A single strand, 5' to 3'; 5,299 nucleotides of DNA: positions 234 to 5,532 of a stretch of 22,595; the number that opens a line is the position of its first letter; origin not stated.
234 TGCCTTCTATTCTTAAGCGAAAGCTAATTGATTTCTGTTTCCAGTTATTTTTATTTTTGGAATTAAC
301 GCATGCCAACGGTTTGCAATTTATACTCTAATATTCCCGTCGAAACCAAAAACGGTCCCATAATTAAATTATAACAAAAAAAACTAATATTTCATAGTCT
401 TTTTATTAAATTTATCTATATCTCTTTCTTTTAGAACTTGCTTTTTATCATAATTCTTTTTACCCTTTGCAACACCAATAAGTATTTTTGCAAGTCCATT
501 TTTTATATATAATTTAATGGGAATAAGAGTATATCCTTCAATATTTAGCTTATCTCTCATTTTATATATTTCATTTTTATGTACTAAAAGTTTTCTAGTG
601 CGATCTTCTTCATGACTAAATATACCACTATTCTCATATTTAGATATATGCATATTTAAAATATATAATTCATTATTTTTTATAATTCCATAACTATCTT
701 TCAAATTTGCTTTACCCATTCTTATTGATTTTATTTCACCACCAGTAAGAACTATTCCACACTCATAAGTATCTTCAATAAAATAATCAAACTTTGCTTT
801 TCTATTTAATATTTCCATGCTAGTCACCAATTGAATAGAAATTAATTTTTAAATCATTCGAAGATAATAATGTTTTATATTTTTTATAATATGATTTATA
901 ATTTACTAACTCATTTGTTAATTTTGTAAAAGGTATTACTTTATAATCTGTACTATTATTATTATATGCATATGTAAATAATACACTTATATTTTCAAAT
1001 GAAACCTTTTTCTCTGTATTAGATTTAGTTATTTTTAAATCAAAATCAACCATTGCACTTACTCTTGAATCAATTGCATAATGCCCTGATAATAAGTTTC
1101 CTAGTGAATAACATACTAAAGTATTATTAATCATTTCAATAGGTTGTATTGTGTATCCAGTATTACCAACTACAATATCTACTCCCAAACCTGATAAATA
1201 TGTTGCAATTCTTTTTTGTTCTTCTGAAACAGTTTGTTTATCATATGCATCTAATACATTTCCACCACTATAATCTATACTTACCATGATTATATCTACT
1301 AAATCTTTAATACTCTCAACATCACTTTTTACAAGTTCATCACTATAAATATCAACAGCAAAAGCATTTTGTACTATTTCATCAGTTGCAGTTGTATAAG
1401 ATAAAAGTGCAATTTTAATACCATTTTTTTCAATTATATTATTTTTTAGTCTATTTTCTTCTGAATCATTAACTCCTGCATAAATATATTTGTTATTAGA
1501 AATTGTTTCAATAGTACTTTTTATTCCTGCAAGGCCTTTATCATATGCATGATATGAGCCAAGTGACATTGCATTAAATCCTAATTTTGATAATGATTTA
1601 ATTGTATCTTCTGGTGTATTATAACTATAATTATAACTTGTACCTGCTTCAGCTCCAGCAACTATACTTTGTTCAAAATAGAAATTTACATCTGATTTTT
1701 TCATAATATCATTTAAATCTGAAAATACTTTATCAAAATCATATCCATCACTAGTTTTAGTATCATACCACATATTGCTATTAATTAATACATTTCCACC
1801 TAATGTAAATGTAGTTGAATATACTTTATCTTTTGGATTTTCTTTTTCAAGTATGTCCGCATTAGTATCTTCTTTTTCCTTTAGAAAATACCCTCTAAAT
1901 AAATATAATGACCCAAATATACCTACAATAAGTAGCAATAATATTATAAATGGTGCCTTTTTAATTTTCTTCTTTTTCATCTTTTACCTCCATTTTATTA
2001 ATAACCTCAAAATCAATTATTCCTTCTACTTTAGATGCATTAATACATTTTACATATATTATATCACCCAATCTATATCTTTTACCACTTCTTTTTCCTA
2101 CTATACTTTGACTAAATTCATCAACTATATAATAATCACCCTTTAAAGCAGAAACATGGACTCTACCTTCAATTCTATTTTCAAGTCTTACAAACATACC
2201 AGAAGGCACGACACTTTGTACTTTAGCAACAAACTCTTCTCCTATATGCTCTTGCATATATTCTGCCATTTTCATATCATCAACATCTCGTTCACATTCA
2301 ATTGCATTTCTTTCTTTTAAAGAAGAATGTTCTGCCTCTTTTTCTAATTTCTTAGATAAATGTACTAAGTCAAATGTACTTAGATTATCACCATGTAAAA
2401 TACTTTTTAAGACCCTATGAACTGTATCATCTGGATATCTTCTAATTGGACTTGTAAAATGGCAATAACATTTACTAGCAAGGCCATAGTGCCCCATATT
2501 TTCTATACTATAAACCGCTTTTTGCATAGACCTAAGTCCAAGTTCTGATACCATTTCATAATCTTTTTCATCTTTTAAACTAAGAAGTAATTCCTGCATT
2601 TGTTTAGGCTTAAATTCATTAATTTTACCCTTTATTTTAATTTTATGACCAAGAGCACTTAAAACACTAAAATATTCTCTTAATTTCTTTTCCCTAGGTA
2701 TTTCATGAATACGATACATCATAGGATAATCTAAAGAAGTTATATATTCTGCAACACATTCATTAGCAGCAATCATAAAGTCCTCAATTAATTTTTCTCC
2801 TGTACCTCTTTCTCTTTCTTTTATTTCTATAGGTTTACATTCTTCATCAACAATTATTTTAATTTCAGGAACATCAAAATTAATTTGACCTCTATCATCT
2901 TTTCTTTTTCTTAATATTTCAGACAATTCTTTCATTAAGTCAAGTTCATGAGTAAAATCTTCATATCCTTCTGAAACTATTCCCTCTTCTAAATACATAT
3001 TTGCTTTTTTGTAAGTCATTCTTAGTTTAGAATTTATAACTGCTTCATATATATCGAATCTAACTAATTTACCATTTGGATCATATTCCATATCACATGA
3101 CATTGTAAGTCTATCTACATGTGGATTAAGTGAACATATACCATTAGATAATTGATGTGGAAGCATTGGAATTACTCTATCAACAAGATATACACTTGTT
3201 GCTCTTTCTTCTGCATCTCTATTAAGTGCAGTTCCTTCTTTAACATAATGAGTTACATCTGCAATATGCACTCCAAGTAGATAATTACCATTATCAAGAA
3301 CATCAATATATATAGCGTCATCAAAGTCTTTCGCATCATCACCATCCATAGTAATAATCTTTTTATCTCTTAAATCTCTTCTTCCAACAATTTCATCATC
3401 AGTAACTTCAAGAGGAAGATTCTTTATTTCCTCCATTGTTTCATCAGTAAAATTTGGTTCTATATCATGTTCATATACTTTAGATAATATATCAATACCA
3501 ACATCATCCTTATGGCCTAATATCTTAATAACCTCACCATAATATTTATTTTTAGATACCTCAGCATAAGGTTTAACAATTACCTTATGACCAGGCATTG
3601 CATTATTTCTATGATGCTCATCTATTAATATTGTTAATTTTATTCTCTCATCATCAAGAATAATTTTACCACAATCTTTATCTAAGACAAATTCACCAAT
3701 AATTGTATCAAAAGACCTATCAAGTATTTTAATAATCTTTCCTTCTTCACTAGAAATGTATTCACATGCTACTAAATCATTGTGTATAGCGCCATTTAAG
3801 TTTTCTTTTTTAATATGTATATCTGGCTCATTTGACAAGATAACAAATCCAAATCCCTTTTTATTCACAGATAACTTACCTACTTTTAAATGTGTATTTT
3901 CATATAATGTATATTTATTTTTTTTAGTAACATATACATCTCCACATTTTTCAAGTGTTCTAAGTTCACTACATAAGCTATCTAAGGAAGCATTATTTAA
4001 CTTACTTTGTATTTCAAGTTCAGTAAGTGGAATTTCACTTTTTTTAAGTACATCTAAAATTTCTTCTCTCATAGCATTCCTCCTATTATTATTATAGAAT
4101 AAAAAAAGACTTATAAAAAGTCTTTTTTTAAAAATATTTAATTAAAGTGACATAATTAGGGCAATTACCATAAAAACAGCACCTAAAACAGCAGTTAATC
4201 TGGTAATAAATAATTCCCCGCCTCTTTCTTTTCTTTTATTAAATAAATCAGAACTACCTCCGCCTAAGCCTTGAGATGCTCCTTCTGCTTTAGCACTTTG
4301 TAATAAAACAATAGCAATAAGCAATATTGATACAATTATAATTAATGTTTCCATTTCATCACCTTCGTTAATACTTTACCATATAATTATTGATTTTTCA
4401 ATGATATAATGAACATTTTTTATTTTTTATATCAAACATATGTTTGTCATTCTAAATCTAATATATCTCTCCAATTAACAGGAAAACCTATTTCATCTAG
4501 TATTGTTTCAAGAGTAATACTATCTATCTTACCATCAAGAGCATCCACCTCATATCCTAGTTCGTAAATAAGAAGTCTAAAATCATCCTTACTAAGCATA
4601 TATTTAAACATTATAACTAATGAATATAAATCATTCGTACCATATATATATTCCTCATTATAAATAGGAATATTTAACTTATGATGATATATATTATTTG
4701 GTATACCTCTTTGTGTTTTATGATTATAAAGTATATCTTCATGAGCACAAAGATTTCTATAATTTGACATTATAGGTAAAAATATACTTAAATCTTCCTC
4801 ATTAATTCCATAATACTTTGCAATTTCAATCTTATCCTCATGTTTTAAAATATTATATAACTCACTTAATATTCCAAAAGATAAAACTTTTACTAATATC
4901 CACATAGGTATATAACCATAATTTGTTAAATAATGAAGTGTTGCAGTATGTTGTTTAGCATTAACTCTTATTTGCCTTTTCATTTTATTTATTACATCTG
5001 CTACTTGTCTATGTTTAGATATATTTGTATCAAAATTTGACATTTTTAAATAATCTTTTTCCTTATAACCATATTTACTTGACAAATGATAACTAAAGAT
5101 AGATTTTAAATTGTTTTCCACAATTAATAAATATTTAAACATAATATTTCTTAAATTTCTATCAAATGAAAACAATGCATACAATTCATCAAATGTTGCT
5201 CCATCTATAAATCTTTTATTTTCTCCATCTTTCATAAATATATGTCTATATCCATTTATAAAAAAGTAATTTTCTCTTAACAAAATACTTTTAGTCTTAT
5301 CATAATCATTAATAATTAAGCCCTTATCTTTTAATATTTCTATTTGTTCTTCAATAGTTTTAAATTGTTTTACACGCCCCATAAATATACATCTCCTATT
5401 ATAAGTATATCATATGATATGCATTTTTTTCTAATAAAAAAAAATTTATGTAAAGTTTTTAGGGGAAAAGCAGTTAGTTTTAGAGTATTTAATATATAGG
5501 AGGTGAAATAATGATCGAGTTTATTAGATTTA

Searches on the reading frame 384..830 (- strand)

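Call 39: search_protein_families(library=pfam, proteins=[window:384-830:-], max_evalue=0.001)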
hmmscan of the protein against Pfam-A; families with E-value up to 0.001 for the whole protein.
window:384-830:- (148 aa): 1 family
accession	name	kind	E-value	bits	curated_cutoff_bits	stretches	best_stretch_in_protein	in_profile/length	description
PF01668.23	SmpB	-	3.4e-55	186.3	27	1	8-147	3-142/143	SmpB protein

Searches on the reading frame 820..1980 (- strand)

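Call 39: search_protein_families(library=pfam, proteins=[window:820-1980:-], max_evalue=0.001)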
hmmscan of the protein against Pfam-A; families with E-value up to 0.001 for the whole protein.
window:820-1980:- (386 aa): 1 family
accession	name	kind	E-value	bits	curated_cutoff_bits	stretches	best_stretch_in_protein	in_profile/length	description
PF09587.15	PGA_cap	-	6.1e-41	141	27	1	58-299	2-254/255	Bacterial capsule synthesis protein PGA_cap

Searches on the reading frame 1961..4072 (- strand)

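Call 39: search_protein_families(library=pfam, proteins=[window:1961-4072:-], max_evalue=0.001)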
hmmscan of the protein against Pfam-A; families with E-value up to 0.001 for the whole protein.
window:1961-4072:- (703 aa): 5 families
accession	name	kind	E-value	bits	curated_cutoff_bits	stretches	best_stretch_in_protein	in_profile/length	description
PF00773.25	RNB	-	7.2e-111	371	29.3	1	231-560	1-325/326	RNB domain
PF17876.7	CSD2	-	1.3e-19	70.4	26.2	1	138-208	3-73/74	Cold shock domain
PF08206.17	OB_RNB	-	2e-11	43.8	24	1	65-111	1-53/58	Ribonuclease B OB domain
PF00575.29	S1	-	4.1e-08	33.9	22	1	610-688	4-71/74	S1 RNA binding domain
PF22896.3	OB_RNR_1st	-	0.00023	21.7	28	0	46-108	29-92/99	Ribonuclease R, OB first domain, N-terminal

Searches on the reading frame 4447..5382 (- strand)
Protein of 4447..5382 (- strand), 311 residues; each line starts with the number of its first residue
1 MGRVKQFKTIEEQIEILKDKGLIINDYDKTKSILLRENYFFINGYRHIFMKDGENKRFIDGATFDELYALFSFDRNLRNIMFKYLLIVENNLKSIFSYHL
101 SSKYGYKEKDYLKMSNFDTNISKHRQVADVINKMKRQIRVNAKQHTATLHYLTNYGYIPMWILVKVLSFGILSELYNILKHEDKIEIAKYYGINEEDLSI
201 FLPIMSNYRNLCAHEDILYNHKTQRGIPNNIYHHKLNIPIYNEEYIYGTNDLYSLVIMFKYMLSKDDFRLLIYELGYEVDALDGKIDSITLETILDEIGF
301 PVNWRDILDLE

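Call 39: search_protein_families(library=pfam, proteins=[window:4447-5382:-], max_evalue=0.001)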
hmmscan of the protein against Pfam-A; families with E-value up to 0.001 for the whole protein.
window:4447-5382:- (311 aa): 1 family
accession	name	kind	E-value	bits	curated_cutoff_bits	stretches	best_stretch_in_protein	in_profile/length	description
PF07751.16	Abi_2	-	5.6e-42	144.5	25.6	1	33-220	2-184/184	Abi-like protein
